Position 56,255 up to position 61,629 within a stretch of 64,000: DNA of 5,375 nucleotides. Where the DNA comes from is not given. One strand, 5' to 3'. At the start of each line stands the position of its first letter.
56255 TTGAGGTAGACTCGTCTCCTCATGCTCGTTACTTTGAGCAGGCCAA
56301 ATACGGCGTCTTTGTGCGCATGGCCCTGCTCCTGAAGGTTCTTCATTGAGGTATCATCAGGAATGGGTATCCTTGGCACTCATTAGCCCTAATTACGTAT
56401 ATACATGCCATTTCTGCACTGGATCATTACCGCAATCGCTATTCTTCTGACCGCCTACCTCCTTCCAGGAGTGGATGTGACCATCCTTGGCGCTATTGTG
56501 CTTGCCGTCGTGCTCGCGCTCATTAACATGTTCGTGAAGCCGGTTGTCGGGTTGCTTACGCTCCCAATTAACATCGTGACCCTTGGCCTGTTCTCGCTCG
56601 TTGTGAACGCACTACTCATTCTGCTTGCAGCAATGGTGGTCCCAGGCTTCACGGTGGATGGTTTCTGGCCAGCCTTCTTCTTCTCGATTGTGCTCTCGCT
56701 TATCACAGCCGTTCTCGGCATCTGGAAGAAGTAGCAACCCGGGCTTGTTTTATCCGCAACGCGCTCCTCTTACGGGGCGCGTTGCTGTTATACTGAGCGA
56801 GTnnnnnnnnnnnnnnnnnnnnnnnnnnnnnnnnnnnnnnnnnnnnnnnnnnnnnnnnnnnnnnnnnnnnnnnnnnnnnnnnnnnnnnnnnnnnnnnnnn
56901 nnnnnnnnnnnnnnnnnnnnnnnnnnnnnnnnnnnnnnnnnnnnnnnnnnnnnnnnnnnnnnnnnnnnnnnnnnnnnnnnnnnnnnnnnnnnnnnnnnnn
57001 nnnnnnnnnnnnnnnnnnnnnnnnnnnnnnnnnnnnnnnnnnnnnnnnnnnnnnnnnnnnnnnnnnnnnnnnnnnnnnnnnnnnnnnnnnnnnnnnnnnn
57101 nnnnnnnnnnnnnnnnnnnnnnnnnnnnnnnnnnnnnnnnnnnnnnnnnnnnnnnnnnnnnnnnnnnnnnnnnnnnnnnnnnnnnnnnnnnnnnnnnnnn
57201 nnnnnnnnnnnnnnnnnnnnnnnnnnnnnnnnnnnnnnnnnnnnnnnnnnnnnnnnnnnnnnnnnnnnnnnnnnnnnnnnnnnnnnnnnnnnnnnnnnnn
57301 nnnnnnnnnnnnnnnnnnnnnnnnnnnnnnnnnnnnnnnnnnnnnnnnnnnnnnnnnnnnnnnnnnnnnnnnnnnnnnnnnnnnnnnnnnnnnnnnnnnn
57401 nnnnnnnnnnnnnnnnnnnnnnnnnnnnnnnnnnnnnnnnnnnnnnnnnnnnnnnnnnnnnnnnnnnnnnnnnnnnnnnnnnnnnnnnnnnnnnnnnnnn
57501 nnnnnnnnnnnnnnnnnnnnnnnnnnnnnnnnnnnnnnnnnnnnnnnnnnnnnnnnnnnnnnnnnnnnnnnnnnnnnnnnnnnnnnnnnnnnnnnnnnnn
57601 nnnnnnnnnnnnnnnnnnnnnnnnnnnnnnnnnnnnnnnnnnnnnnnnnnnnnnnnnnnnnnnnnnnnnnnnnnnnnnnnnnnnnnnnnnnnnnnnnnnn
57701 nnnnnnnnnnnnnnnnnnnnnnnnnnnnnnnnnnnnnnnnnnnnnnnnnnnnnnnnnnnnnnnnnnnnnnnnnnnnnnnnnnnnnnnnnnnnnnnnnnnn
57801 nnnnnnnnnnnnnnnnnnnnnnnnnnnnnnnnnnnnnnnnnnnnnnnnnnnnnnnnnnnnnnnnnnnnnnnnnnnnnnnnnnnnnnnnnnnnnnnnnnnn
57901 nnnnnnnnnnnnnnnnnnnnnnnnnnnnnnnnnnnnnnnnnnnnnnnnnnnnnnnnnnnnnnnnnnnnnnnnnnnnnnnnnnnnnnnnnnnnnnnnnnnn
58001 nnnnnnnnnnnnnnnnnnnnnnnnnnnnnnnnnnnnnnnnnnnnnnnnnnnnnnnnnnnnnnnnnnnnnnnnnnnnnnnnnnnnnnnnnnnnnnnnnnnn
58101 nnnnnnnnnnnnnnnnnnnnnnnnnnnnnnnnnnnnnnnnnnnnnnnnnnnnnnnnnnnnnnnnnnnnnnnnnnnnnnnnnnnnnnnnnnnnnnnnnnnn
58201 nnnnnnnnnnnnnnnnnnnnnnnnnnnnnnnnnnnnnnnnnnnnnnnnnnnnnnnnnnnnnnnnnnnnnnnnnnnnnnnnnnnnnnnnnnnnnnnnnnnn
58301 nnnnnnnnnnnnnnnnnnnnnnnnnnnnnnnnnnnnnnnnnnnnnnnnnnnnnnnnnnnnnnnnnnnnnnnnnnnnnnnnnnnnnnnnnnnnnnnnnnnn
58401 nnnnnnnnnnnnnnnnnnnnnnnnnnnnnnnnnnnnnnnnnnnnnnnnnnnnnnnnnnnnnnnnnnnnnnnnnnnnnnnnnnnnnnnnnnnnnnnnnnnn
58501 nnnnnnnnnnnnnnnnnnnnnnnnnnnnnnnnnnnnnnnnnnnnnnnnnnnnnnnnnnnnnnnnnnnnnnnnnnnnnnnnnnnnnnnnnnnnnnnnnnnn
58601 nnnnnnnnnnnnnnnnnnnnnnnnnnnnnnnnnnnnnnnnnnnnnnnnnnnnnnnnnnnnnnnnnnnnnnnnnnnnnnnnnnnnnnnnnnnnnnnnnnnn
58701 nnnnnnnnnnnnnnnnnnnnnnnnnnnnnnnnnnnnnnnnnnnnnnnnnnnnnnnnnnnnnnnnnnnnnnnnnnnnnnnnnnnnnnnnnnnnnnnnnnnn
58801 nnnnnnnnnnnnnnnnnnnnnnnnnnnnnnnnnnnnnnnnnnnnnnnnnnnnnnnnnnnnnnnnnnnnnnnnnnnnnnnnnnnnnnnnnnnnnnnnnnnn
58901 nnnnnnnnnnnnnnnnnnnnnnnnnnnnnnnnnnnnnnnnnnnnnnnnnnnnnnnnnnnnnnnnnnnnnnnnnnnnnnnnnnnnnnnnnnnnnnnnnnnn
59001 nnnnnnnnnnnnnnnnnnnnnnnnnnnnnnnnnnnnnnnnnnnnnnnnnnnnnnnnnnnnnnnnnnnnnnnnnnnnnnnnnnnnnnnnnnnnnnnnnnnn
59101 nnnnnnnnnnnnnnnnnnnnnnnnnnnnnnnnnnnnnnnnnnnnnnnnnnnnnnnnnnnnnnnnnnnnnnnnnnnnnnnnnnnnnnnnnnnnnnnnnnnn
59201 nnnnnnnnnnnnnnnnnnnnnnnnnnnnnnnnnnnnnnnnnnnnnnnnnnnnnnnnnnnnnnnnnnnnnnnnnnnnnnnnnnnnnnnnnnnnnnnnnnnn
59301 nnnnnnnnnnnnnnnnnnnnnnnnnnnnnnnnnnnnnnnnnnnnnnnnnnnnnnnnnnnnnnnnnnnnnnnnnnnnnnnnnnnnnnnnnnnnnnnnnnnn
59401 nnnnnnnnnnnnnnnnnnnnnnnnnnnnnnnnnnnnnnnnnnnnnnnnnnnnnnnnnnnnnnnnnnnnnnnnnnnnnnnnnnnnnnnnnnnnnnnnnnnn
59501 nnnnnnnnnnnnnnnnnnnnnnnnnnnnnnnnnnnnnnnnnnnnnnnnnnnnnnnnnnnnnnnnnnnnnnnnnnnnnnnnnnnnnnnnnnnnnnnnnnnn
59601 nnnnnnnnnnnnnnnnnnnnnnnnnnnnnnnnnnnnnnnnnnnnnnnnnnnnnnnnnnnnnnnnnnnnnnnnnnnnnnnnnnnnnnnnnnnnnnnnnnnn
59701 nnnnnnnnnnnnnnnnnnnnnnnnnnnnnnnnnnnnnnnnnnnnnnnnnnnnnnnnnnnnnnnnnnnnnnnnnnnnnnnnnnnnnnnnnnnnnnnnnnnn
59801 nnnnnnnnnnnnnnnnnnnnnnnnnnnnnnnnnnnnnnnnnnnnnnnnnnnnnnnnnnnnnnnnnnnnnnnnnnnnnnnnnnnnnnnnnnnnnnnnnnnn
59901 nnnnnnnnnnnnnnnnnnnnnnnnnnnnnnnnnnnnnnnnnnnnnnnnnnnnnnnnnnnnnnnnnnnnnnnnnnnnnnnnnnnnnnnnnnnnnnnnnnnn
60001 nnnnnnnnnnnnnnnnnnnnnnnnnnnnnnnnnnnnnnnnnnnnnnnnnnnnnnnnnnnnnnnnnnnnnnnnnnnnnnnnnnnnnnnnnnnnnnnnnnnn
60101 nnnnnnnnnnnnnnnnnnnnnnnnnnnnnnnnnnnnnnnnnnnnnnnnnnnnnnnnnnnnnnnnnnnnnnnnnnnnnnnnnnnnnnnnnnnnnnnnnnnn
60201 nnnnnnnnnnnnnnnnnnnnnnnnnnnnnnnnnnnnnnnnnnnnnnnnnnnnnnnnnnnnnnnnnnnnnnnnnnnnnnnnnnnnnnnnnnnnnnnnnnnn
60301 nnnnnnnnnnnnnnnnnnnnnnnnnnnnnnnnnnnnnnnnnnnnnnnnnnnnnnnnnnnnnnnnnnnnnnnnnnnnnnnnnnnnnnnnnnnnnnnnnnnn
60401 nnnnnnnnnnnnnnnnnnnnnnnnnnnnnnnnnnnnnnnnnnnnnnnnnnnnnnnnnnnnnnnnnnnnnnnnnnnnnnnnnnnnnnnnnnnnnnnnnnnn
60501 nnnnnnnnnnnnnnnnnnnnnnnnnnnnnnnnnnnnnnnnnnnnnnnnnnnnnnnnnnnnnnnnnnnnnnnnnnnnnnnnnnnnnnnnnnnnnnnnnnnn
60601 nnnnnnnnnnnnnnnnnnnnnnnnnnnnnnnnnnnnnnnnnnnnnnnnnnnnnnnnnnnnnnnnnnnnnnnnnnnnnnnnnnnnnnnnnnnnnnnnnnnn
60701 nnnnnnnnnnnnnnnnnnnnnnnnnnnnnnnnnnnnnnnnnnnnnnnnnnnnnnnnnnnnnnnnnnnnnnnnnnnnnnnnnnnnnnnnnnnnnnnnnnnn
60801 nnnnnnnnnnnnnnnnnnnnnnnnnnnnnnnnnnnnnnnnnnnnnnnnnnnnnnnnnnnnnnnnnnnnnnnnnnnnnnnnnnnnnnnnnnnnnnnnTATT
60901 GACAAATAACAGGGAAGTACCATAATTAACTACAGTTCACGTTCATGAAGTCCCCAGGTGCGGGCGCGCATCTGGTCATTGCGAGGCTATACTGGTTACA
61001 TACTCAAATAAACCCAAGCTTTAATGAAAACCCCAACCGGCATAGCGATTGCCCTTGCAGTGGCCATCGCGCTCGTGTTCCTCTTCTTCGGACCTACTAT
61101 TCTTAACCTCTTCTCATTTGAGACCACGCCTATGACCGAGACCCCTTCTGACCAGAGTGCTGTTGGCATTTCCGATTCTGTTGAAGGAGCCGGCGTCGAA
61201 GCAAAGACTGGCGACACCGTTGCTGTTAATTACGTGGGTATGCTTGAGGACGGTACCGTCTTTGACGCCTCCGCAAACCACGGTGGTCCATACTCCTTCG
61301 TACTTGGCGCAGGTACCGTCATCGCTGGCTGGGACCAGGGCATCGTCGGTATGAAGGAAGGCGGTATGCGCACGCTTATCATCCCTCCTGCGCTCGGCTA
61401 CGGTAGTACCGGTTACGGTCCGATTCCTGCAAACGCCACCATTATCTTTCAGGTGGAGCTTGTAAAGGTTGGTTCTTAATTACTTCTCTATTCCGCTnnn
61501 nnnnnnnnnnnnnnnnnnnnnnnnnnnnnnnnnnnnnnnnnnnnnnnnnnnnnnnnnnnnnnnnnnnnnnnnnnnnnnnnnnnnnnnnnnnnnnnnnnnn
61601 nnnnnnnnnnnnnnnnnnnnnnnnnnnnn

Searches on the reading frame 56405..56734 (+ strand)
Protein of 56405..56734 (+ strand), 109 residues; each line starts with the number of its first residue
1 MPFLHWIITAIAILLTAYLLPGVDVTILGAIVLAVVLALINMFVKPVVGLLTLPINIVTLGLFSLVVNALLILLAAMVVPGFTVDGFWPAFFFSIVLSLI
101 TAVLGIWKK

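Call 16: search_protein_families(library=ncbifam, proteins=[window:56405-56734:+], max_evalue=0.01)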
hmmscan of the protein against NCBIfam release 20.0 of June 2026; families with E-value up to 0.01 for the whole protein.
window:56405-56734:+ (109 aa): 0 families

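Call 90: search_protein_families(library=phrogs, proteins=[window:56405-56734:+], max_evalue=0.01)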
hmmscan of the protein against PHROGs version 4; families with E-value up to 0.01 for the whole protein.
window:56405-56734:+ (109 aa): 1 family
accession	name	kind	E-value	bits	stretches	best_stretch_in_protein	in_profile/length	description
phrog_29968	-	unknown function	0.004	19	0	6-43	80-117/123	-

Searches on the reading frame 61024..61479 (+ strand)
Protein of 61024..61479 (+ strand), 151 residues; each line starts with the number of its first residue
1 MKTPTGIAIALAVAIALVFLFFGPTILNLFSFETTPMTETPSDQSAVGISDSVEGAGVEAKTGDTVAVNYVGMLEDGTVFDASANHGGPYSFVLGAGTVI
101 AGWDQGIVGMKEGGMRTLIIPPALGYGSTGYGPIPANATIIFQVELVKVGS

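Call 16: search_protein_families(library=ncbifam, proteins=[window:61024-61479:+], max_evalue=0.01)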
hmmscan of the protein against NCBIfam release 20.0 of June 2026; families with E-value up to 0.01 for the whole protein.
window:61024-61479:+ (151 aa): 7 families
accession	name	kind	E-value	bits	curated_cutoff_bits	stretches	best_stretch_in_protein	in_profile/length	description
NF008150.0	PRK10902.1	equivalog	7.8e-27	94.3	215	1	54-149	155-248/271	FKBP-type peptidyl-prolyl cis-trans isomerase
NF053689.1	BamJ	equivalog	1e-17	65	100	1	37-146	72-184/184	BamJ family beta-barrel-assembly machinery protein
NF008602.0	PRK11570.1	subfamily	2.7e-15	56.8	198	1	53-148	110-204/206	FKBP-type peptidyl-prolyl cis-trans isomerase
TIGR00115.1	tig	equivalog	1.4e-07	30.7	180.2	1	54-117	145-203/410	trigger factor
NF011676.0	PRK15095.1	equivalog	2.3e-06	27.2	125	1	63-128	8-73/156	FKBP-type peptidyl-prolyl cis-trans isomerase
TIGR03516.1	ppisom_GldI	equivalog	8.5e-05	22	157.6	1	54-149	80-175/177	gliding motility-associated peptidyl-prolyl isomerase GldI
NF053691.1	BamM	equivalog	0.0031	16.6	315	0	103-149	177-223/376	BamM family beta-barrel-assembly machinery protein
